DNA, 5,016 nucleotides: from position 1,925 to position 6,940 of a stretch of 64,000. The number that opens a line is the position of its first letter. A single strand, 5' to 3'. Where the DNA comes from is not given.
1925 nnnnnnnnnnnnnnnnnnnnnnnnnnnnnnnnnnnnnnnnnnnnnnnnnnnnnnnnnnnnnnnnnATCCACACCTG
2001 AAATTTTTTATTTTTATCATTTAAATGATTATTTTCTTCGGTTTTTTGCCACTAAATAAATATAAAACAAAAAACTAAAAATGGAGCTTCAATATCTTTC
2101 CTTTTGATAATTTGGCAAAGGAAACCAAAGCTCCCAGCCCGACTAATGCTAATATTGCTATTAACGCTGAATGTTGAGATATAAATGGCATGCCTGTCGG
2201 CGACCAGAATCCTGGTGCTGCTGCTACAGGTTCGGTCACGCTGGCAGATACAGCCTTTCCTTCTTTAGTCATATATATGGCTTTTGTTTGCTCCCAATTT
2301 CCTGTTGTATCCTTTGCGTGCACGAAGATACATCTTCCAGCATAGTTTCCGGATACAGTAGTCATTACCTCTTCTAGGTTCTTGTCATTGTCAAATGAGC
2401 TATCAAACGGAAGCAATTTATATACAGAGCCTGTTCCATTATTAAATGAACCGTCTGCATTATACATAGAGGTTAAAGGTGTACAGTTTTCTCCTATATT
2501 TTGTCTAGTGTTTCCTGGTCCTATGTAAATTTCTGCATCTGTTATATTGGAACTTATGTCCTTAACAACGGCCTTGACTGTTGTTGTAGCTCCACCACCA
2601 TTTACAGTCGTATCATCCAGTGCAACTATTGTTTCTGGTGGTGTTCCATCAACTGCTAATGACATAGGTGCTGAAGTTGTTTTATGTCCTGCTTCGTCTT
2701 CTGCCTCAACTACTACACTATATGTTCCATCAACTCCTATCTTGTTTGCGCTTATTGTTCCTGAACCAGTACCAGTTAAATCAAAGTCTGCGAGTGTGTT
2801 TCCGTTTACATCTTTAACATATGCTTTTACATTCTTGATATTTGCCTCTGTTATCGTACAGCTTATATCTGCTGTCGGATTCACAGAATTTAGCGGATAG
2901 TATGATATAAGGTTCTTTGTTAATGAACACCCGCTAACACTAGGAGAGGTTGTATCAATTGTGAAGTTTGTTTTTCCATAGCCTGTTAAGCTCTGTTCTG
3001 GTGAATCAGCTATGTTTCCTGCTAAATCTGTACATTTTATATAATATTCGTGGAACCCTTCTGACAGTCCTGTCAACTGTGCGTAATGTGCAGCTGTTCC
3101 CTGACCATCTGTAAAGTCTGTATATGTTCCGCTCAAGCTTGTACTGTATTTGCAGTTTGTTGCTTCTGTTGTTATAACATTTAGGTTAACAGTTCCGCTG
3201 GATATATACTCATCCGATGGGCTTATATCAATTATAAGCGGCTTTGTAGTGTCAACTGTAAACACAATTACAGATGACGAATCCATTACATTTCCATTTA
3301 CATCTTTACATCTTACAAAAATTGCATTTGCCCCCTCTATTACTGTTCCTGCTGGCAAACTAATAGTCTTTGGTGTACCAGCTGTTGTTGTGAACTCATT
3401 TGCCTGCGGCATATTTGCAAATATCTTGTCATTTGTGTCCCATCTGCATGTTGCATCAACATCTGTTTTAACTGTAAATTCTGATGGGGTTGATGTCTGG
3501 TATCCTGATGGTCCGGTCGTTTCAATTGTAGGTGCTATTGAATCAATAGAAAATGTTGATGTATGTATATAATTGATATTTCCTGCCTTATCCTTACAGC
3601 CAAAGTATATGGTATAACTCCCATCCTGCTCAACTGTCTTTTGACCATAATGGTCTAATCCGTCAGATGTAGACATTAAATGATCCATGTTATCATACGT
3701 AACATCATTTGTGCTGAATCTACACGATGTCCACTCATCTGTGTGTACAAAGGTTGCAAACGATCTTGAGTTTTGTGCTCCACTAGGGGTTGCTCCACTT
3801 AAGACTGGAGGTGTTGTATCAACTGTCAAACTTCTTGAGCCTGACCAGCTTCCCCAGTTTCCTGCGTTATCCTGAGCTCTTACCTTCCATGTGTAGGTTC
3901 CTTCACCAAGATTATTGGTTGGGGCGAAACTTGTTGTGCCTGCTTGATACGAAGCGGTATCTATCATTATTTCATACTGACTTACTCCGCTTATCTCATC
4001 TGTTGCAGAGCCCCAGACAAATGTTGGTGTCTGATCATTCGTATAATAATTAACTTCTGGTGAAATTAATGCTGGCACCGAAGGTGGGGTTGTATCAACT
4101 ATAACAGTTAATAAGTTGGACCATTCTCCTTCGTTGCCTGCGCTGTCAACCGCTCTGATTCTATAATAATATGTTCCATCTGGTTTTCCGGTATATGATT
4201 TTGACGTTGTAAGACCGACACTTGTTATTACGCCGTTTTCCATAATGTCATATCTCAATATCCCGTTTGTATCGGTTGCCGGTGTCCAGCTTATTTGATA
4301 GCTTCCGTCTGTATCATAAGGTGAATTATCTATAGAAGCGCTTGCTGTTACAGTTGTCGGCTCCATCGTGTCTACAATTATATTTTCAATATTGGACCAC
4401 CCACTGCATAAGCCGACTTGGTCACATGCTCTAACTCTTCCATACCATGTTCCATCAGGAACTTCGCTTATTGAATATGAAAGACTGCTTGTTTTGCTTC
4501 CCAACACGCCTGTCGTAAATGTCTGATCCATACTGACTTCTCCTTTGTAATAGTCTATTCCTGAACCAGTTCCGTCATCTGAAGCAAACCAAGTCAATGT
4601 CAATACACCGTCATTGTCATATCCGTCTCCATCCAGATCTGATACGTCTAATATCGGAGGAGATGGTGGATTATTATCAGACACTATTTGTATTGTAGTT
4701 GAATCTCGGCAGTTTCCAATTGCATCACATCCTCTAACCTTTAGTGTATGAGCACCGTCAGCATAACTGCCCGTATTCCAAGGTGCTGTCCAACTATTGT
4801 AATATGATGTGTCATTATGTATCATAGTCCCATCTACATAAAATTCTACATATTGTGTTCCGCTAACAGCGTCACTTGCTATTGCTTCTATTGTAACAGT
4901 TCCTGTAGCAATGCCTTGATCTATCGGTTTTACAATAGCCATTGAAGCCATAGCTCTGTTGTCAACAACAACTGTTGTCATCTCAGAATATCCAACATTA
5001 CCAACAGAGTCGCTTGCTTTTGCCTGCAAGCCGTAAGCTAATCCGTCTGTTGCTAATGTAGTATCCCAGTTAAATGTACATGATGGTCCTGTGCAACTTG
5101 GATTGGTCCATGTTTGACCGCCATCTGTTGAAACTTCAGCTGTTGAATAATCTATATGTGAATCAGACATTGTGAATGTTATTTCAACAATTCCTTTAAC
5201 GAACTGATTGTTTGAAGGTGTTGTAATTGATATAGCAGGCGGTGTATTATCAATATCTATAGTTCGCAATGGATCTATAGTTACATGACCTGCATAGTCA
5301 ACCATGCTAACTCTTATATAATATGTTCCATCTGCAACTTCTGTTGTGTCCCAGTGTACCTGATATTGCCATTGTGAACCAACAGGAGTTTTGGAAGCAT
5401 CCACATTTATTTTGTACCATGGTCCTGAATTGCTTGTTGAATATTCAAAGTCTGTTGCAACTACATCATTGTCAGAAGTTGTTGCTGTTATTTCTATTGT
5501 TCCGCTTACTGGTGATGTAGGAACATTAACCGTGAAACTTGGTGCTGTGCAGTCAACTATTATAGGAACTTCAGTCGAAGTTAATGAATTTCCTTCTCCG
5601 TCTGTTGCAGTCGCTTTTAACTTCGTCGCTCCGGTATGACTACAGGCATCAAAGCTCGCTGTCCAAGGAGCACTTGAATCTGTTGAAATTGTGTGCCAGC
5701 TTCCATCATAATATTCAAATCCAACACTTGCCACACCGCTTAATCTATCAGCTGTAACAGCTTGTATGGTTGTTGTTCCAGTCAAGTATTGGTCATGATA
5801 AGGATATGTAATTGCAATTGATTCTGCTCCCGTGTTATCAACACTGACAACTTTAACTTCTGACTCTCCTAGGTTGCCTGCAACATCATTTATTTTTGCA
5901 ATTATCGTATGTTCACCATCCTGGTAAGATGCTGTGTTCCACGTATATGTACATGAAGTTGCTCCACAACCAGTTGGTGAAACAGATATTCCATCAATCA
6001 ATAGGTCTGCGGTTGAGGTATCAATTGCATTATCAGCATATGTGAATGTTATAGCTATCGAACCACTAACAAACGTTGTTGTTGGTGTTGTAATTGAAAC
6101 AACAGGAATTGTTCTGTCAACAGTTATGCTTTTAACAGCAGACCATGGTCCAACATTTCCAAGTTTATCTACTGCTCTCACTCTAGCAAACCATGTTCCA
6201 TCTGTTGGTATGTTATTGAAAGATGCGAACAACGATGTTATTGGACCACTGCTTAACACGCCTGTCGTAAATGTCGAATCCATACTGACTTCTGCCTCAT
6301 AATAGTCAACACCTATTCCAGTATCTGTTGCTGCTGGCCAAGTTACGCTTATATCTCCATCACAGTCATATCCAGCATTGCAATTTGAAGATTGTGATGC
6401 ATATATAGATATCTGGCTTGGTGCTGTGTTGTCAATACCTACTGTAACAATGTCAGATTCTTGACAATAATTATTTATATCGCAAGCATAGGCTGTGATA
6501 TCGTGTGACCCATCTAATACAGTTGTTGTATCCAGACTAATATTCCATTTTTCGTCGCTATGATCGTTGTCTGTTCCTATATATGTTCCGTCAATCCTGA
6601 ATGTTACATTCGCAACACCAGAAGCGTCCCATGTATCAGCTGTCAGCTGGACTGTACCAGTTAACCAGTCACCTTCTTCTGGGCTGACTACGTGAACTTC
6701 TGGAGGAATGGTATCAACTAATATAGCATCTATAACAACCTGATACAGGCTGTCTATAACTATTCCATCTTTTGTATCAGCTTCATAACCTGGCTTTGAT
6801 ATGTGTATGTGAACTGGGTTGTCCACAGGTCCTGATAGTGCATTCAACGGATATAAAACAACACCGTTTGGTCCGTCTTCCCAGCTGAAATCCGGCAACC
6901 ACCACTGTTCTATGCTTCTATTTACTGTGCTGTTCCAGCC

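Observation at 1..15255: Accessory cell-surface locus with a 3915-aa giant modular protein flanked by TSP3-like and TSP1-like repeat proteins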

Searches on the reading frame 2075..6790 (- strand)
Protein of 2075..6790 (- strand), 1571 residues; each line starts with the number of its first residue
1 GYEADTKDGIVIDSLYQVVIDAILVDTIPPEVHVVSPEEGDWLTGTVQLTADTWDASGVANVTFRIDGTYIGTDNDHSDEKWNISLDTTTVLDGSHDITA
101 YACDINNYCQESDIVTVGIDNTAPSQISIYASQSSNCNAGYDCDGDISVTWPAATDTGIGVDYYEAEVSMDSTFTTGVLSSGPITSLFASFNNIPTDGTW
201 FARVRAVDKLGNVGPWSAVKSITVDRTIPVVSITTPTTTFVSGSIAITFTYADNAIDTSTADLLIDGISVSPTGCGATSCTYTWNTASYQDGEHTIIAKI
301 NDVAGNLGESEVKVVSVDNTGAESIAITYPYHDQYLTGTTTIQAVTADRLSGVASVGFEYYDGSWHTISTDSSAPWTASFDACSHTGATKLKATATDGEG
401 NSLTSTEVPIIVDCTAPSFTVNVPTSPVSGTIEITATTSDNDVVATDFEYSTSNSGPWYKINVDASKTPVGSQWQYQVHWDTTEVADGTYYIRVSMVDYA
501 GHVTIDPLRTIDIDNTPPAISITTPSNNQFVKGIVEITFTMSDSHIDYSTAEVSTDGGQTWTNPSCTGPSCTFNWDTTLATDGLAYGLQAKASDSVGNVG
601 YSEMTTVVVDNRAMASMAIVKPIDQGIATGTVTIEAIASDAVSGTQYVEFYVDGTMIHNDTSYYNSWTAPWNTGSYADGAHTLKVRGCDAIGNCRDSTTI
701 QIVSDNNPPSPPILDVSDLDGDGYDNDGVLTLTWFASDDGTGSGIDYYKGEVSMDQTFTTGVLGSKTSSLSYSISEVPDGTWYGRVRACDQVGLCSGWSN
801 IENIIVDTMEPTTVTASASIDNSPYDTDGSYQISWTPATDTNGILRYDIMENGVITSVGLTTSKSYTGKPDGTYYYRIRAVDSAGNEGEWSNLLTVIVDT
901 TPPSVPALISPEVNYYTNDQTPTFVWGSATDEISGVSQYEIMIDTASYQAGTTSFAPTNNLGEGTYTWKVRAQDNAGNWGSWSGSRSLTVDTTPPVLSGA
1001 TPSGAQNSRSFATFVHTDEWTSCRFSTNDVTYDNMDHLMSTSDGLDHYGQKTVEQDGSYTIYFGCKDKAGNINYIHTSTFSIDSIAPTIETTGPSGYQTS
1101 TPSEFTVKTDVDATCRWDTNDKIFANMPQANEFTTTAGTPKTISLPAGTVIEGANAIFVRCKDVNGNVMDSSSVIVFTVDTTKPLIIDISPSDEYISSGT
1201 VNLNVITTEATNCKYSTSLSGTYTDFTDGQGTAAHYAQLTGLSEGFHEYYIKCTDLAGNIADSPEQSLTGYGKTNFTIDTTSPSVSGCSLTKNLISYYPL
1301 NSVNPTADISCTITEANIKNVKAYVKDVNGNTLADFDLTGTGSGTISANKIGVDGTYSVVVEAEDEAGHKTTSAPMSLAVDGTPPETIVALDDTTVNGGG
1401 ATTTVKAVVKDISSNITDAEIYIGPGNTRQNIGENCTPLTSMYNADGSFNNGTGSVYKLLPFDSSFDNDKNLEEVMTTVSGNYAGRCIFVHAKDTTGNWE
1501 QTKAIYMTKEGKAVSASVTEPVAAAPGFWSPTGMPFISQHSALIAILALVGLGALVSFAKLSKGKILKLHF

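Call 83: search_solved_structures(query=window:2075-6790:-, max_evalue=0.00001)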
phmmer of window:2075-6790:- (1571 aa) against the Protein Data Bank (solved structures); distinct sequences matched with E-value up to 0.00001: 0.

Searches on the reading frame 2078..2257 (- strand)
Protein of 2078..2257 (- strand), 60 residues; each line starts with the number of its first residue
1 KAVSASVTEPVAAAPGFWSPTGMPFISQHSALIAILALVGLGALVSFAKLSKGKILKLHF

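Call 35: search_protein_families(library=pfam, proteins=[window:2078-2257:-], max_evalue=1)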
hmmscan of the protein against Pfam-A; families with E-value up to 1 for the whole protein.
window:2078-2257:- (60 aa): 0 families

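Call 36: search_protein_families(library=ncbifam, proteins=[window:2078-2257:-], max_evalue=10)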
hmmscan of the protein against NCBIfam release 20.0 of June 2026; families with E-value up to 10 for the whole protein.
window:2078-2257:- (60 aa): 0 families

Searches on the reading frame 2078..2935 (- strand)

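Call 35: search_protein_families(library=pfam, proteins=[window:2078-2935:-], max_evalue=1)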
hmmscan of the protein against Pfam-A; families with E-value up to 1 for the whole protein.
window:2078-2935:- (286 aa): 5 families
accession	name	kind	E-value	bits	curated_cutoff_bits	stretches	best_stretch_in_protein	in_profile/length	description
PF19077.6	Big_13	-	4.7e-06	27.5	27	1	31-96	34-101/102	Bacterial Ig-like domain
PF13750.12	Big_3_3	-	0.00077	19.6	27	1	69-136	14-81/157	Bacterial Ig-like domain (group 3)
PF18981.6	InlK_D3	-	0.013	16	25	1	21-88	4-68/75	Internalin K domain (D3/D4)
PF17964.7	Big_10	-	0.055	14.1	22.9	1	17-114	3-98/164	Bacterial Ig domain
PF01835.25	MG2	-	0.12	13.2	32.8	1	34-86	34-89/96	MG2 domain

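Call 36: search_protein_families(library=ncbifam, proteins=[window:2078-2935:-], max_evalue=10)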
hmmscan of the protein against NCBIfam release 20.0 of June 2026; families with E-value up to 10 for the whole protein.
window:2078-2935:- (286 aa): 3 families
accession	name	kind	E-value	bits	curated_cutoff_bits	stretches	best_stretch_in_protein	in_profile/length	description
NF033932.1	LapB_rpt_80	domain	0.16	12.2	45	1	70-133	1-63/83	LapB repeat-containing protein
TIGR04183.1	Por_Secre_tail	domain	0.17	11.9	23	1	19-80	4-62/72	T9SS type A sorting domain-containing protein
NF005176.1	PRK06655.1-1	equivalog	0.17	11.8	230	1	24-90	87-160/197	flagellar hook assembly protein FlgD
